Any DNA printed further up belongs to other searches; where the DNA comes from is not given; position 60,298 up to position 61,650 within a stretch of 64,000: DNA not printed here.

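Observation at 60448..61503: PHD/EGLN-type prolyl 4-hydroxylase in a window rich in F-box genes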

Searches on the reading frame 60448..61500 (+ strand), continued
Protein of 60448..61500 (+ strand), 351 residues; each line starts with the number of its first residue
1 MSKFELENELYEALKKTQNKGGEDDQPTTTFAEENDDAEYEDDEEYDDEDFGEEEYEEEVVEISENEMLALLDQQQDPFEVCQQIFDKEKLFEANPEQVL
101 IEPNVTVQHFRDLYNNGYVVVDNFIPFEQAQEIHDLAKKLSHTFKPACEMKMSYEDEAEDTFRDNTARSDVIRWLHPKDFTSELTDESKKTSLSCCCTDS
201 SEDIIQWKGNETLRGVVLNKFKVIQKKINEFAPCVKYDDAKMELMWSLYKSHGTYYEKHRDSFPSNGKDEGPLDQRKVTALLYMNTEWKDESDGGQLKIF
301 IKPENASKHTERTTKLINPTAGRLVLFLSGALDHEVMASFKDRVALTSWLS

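Call 50: search_protein_families(library=pfam, proteins=[P0048, P0068, P0076, P0058, P0073, P0094, P0100, P0111, P0133, P0147], max_evalue=0.01)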
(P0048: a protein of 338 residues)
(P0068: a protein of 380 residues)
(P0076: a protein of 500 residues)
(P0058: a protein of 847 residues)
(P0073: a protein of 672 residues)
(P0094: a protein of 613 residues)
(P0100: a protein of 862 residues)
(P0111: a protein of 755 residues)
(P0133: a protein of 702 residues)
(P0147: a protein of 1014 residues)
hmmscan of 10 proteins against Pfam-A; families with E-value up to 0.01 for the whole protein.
P0048 (338 aa): 3 families
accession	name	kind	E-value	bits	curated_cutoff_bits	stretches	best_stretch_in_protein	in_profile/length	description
PF13640.12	2OG-FeII_Oxy_3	-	9e-18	65.5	27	1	241-338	2-98/98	2OG-Fe(II) oxygenase superfamily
PF13661.12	2OG-FeII_Oxy_4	-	2.4e-09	38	27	1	254-337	7-97/98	2OG-Fe(II) oxygenase superfamily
PF00736.24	EF1_GNE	-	3e-08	34.1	20.8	1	32-107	4-84/88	EF-1 guanine nucleotide exchange domain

P0068 (380 aa): 3 families
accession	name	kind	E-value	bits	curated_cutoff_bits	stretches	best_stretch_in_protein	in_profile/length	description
PF13640.12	2OG-FeII_Oxy_3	-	4.9e-18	66.3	27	1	286-380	5-98/98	2OG-Fe(II) oxygenase superfamily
PF13661.12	2OG-FeII_Oxy_4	-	1e-06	29.6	27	1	305-380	16-98/98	2OG-Fe(II) oxygenase superfamily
PF00736.24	EF1_GNE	-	5.4e-06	26.9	20.8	1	61-141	4-82/88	EF-1 guanine nucleotide exchange domain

P0076 (500 aa): 3 families
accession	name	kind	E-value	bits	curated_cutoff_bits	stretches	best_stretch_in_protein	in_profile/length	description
PF13640.12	2OG-FeII_Oxy_3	-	2.2e-18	67.4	27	1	398-499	1-97/98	2OG-Fe(II) oxygenase superfamily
PF13661.12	2OG-FeII_Oxy_4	-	4.9e-09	37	27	1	421-499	15-97/98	2OG-Fe(II) oxygenase superfamily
PF00736.24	EF1_GNE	-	0.00036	21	20.8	1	203-260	24-83/88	EF-1 guanine nucleotide exchange domain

P0058 (847 aa): 3 families
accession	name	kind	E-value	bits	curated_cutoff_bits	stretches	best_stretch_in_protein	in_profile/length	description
PF13640.12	2OG-FeII_Oxy_3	-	1.7e-08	35.8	27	1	613-672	1-58/98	2OG-Fe(II) oxygenase superfamily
PF13661.12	2OG-FeII_Oxy_4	-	2.4e-05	25.2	27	1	614-672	2-54/98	2OG-Fe(II) oxygenase superfamily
PF00575.29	S1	-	0.00018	22.3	22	1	228-285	2-61/74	S1 RNA binding domain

P0073 (672 aa): 10 families
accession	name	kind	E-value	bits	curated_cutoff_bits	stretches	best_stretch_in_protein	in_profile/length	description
PF13640.12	2OG-FeII_Oxy_3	-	5e-19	69.5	27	1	576-672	2-98/98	2OG-Fe(II) oxygenase superfamily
PF10294.15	Methyltransf_16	-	4.9e-15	56.1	21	1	46-188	5-149/174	Lysine methyltransferase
PF13661.12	2OG-FeII_Oxy_4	-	2.9e-10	41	27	1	576-672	2-98/98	2OG-Fe(II) oxygenase superfamily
PF08242.18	Methyltransf_12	-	5e-06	27.6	30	1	90-183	1-93/98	Methyltransferase domain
PF13649.12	Methyltransf_25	-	1.1e-05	26.5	27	1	89-181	1-92/97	Methyltransferase domain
PF02475.24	TRM5-TYW2_MTfase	-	6.6e-05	23.3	28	1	73-147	24-99/164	TRM5/TYW2 methyltransferase domain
PF05175.20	MTS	-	9.1e-05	22.6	23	1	76-145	30-91/170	Methyltransferase small domain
PF13489.12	Methyltransf_23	-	0.0002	21.6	27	1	74-195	11-114/164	Methyltransferase domain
PF08241.18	Methyltransf_11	-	0.0028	18.7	21.2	1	90-168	1-72/95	Methyltransferase domain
PF13847.12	Methyltransf_31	-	0.0067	16.6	27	0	86-118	4-37/145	Methyltransferase domain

P0094 (613 aa): 3 families
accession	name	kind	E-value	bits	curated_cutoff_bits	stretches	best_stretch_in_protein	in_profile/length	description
PF13640.12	2OG-FeII_Oxy_3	-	5.4e-14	53.4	27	1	513-612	3-97/98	2OG-Fe(II) oxygenase superfamily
PF13661.12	2OG-FeII_Oxy_4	-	1.7e-07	32.1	27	1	526-612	14-97/98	2OG-Fe(II) oxygenase superfamily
PF00736.24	EF1_GNE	-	0.00011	22.7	20.8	1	298-372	3-80/88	EF-1 guanine nucleotide exchange domain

P0100 (862 aa): 3 families
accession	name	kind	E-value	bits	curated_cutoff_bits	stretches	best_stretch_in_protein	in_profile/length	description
PF13640.12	2OG-FeII_Oxy_3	-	2.6e-17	64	27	1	762-862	2-98/98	2OG-Fe(II) oxygenase superfamily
PF13704.12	Glyco_tranf_2_4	-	8.4e-07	29.8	27.5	1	93-218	5-87/98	Glycosyl transferase family 2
PF13661.12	2OG-FeII_Oxy_4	-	1.4e-06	29.2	27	1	770-861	9-97/98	2OG-Fe(II) oxygenase superfamily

P0111 (755 aa): 2 families
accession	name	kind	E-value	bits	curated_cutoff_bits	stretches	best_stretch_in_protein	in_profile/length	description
PF13640.12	2OG-FeII_Oxy_3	-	1.4e-12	48.8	27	1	669-754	12-97/98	2OG-Fe(II) oxygenase superfamily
PF13661.12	2OG-FeII_Oxy_4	-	7.2e-06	26.9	27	1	671-754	7-97/98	2OG-Fe(II) oxygenase superfamily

P0133 (702 aa): 2 families
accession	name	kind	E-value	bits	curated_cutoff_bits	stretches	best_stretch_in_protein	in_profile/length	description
PF13640.12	2OG-FeII_Oxy_3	-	8.2e-15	56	27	1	615-702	2-98/98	2OG-Fe(II) oxygenase superfamily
PF13661.12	2OG-FeII_Oxy_4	-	0.0079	17.1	27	0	622-663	8-41/98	2OG-Fe(II) oxygenase superfamily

P0147 (1014 aa): 4 families
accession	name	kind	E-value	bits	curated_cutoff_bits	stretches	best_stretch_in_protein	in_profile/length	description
PF13640.12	2OG-FeII_Oxy_3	-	4.6e-16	60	27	1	894-995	1-97/98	2OG-Fe(II) oxygenase superfamily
PF13704.12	Glyco_tranf_2_4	-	5.1e-05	24.1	27.5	0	157-312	6-88/98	Glycosyl transferase family 2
PF13661.12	2OG-FeII_Oxy_4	-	0.00023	22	27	1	907-995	13-97/98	2OG-Fe(II) oxygenase superfamily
PF00736.24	EF1_GNE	-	0.0033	18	20.8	0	13-90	4-83/88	EF-1 guanine nucleotide exchange domain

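Call 51: search_protein_families(library=pfam, proteins=[P0078, P0083, P0097, P0130, P0149, P0172, P0126, P0086, P0088, P0132], max_evalue=0.01)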
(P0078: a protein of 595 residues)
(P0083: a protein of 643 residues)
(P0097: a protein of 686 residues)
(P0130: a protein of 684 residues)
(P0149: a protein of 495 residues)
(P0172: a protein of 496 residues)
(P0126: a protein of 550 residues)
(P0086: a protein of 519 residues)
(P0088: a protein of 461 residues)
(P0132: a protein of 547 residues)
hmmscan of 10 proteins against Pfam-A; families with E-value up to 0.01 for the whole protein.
P0078 (595 aa): 3 families
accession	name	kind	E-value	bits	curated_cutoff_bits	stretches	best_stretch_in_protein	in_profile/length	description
PF13640.12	2OG-FeII_Oxy_3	-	1e-41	142.3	27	2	154-250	2-97/98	2OG-Fe(II) oxygenase superfamily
PF13661.12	2OG-FeII_Oxy_4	-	4.4e-21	75.7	27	2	157-250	5-97/98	2OG-Fe(II) oxygenase superfamily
PF03171.26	2OG-FeII_Oxy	-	1.5e-05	25.7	23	1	153-250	4-99/101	2OG-Fe(II) oxygenase superfamily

P0083 (643 aa): 2 families
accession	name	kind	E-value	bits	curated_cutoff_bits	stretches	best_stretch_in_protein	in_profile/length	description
PF13640.12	2OG-FeII_Oxy_3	-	8.9e-42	142.5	27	2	168-264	2-97/98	2OG-Fe(II) oxygenase superfamily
PF13661.12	2OG-FeII_Oxy_4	-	3.7e-18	66.3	27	2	532-619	10-97/98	2OG-Fe(II) oxygenase superfamily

P0097 (686 aa): 2 families
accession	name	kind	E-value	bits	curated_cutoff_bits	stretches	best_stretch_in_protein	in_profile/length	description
PF13640.12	2OG-FeII_Oxy_3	-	9.2e-43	145.6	27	2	117-213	2-97/98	2OG-Fe(II) oxygenase superfamily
PF13661.12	2OG-FeII_Oxy_4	-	1e-16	61.7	27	2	120-213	5-97/98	2OG-Fe(II) oxygenase superfamily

P0130 (684 aa): 2 families
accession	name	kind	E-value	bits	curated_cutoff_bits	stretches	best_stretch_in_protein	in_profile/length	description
PF13640.12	2OG-FeII_Oxy_3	-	3.6e-40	137.3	27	2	230-325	2-98/98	2OG-Fe(II) oxygenase superfamily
PF13661.12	2OG-FeII_Oxy_4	-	6.5e-24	84.7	27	2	240-324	10-97/98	2OG-Fe(II) oxygenase superfamily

P0149 (495 aa): 2 families
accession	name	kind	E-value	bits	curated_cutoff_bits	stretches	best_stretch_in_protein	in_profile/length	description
PF13640.12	2OG-FeII_Oxy_3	-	8.3e-40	136.1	27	2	33-128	2-97/98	2OG-Fe(II) oxygenase superfamily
PF13661.12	2OG-FeII_Oxy_4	-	2.4e-15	57.2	27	2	385-470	11-97/98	2OG-Fe(II) oxygenase superfamily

P0172 (496 aa): 2 families
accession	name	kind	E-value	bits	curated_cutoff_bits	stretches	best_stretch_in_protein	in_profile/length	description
PF13640.12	2OG-FeII_Oxy_3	-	6e-36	123.8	27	2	369-462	5-97/98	2OG-Fe(II) oxygenase superfamily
PF13661.12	2OG-FeII_Oxy_4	-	2.2e-21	76.6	27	2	380-462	12-97/98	2OG-Fe(II) oxygenase superfamily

P0126 (550 aa): 2 families
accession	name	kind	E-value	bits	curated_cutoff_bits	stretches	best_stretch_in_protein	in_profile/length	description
PF13640.12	2OG-FeII_Oxy_3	-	1.5e-13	52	27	2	509-550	56-98/98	2OG-Fe(II) oxygenase superfamily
PF13661.12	2OG-FeII_Oxy_4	-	2.7e-06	28.2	27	1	322-355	19-49/98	2OG-Fe(II) oxygenase superfamily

P0086 (519 aa): 1 family
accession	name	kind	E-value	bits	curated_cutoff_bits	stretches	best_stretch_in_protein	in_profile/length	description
PF13640.12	2OG-FeII_Oxy_3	-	4.7e-12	47.2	27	2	459-519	47-98/98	2OG-Fe(II) oxygenase superfamily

P0088 (461 aa): 2 families
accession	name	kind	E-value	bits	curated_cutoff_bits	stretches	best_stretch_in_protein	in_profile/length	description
PF13640.12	2OG-FeII_Oxy_3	-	2.1e-18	67.5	27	1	363-461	2-98/98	2OG-Fe(II) oxygenase superfamily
PF13661.12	2OG-FeII_Oxy_4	-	2.1e-06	28.6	27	1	366-460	5-97/98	2OG-Fe(II) oxygenase superfamily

P0132 (547 aa): 2 families
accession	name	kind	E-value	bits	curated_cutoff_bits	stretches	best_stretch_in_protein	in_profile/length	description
PF13640.12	2OG-FeII_Oxy_3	-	4.4e-15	56.9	27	1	447-547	2-98/98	2OG-Fe(II) oxygenase superfamily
PF13661.12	2OG-FeII_Oxy_4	-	2.2e-06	28.5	27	1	458-546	12-97/98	2OG-Fe(II) oxygenase superfamily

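Call 54: list_cluster_members(proteins=[P0040, P0041, P0042, P0048, P0068, P0076, P0094, P0073, P0054, P0045])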
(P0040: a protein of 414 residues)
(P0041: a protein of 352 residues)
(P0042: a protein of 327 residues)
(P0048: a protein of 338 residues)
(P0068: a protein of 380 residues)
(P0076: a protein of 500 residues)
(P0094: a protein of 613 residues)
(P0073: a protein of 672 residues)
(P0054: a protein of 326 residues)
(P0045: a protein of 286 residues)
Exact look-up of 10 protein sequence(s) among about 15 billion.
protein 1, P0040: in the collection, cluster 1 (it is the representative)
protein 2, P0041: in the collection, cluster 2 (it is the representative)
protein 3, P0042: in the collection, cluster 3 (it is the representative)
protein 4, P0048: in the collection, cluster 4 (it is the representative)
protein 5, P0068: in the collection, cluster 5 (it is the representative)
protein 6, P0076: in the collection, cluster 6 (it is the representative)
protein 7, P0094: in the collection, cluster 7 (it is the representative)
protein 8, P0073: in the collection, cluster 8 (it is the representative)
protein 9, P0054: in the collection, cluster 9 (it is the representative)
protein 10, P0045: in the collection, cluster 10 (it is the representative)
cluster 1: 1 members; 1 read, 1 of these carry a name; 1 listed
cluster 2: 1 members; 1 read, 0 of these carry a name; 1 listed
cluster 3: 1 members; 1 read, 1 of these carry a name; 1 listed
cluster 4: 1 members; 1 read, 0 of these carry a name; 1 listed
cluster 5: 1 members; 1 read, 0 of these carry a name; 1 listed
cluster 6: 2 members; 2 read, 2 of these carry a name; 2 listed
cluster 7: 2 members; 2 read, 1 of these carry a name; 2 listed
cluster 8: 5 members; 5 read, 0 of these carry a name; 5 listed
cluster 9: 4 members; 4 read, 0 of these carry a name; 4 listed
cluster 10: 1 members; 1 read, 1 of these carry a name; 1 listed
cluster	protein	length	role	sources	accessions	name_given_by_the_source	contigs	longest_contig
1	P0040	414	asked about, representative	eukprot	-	TRINITY_DN4273_c0_g1_i4.p1 TRINITY_DN4273_c0_g1~~TRINITY_DN4273_c0_g1_i4.p1 ORF ...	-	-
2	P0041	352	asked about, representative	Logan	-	-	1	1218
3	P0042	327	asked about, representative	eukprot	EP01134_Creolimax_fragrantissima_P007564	CFRG7564T1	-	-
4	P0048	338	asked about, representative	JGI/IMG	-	-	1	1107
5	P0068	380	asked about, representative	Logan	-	-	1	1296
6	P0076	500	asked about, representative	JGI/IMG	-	SM-20-related protein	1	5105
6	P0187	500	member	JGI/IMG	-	SM-20-related protein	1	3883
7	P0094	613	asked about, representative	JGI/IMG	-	SM-20-related protein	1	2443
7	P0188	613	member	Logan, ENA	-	-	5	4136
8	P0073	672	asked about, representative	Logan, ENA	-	-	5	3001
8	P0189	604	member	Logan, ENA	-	-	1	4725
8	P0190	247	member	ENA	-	-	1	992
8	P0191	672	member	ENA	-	-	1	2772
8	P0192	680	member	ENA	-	-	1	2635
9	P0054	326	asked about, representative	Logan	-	-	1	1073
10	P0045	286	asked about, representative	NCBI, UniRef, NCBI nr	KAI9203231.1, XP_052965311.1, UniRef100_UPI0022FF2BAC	2OG-Fe(II) oxygenase superfamily-domain-containing protein [Polychytrium aggregatum] | 2OG-Fe(II) oxygenase superfamily-domain-containing protein n=1 Tax=Polychytrium ...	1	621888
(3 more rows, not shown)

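Call 66: list_cluster_members(proteins=[P0043, P0044, P0047, P0049, P0050, P0052, P0055, P0059, P0100, P0147])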
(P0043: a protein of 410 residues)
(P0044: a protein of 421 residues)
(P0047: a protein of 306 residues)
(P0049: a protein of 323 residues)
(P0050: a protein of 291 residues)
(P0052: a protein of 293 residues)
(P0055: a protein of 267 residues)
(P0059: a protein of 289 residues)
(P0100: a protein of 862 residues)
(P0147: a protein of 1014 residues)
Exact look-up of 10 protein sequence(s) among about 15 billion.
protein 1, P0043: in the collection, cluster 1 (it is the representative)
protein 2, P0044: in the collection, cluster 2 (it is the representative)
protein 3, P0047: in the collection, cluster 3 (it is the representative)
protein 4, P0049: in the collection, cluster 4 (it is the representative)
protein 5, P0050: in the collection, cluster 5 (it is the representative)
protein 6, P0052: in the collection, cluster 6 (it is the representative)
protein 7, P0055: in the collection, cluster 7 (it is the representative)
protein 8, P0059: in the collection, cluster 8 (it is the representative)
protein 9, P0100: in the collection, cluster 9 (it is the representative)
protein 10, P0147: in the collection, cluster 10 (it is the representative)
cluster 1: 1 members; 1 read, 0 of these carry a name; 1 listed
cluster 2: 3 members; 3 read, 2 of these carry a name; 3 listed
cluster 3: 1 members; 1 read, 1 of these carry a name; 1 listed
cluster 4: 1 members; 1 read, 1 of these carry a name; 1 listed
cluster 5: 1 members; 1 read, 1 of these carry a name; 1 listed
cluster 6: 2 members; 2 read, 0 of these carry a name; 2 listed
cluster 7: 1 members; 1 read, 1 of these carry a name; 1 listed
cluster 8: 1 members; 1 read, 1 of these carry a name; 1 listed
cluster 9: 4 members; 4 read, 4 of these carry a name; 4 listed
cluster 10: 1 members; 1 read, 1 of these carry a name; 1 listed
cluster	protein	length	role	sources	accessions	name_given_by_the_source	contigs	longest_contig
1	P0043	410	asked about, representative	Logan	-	-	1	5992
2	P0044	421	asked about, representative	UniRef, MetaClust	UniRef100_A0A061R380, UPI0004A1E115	p-loop containing nucleoside triphosphate hydrolase protein n=1 Tax=Tetraselmis sp. ... | status=active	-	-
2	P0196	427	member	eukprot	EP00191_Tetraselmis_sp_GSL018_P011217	CAMPEP_0177606046 /NCGR_PEP_ID=MMETSP0419_2-20121207/17074_1 /TAXON_ID=582737 ...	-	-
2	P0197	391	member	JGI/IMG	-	-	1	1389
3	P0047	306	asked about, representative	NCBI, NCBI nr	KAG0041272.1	hypothetical protein BGZ83_002073 [Gryganskiella cystojenkinii]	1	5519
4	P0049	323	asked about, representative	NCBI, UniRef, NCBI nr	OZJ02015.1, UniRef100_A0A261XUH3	hypothetical protein BZG36_05202 [Bifiguratus adelaidae] | Fe2OG dioxygenase domain-containing protein n=1 Tax=Bifiguratus adelaidae TaxID=1938954 ...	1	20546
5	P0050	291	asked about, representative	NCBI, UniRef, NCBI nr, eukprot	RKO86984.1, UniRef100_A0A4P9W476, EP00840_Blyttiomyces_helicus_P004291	hypothetical protein BDK51DRAFT_39736 [Blyttiomyces helicus] | Fe2OG dioxygenase domain-containing protein n=1 Tax=Blyttiomyces helicus TaxID=388810 ... | RKO86984.1 hypothetical protein BDK51DRAFT_39736 [Blyttiomyces helicus]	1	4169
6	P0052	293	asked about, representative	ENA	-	-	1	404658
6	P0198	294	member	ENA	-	-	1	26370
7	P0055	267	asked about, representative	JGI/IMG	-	Rps23 Pro-64 3,4-dihydroxylase Tpa1-like proline 4-hydroxylase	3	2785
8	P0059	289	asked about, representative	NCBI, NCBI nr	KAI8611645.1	hypothetical protein BC830DRAFT_1171710 [Chytriomyces sp. MP71]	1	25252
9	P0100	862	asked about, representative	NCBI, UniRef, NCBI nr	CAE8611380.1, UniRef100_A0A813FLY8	unnamed protein product [Polarella glacialis] | Fe2OG dioxygenase domain-containing protein n=2 Tax=Polarella glacialis TaxID=89957 ...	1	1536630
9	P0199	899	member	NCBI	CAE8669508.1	unnamed protein product, partial [Polarella glacialis]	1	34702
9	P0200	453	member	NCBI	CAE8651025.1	unnamed protein product, partial [Polarella glacialis]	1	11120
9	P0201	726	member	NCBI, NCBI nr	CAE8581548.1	unnamed protein product [Polarella glacialis]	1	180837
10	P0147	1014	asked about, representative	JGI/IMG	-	translation elongation factor EF-1beta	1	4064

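Call 71: find_encoding_contigs(protein=P0010, flank=2000, max_places=3)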
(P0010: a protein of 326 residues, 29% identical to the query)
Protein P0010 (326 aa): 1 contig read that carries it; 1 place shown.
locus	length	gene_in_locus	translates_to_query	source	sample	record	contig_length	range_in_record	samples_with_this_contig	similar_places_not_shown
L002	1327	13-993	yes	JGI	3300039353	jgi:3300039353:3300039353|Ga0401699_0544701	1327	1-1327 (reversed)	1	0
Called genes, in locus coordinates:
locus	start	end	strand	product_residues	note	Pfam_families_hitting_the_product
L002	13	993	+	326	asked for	PF13640:2OG-FeII_Oxy_3, PF13661:2OG-FeII_Oxy_4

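Call 72: find_encoding_contigs(protein=P0005, flank=5000, max_places=3)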
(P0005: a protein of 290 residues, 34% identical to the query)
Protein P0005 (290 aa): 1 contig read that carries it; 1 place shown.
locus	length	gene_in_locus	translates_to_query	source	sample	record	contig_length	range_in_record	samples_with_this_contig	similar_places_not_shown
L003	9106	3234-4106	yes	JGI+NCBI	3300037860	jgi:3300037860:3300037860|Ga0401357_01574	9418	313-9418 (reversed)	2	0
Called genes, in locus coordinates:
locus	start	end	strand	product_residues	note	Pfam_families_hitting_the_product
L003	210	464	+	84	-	-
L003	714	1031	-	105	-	-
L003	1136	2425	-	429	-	-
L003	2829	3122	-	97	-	-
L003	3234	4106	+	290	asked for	PF13640:2OG-FeII_Oxy_3, PF13661:2OG-FeII_Oxy_4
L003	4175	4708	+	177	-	PF00909:Ammonium_transp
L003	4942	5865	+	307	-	PF00909:Ammonium_transp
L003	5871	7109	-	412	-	-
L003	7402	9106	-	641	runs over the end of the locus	-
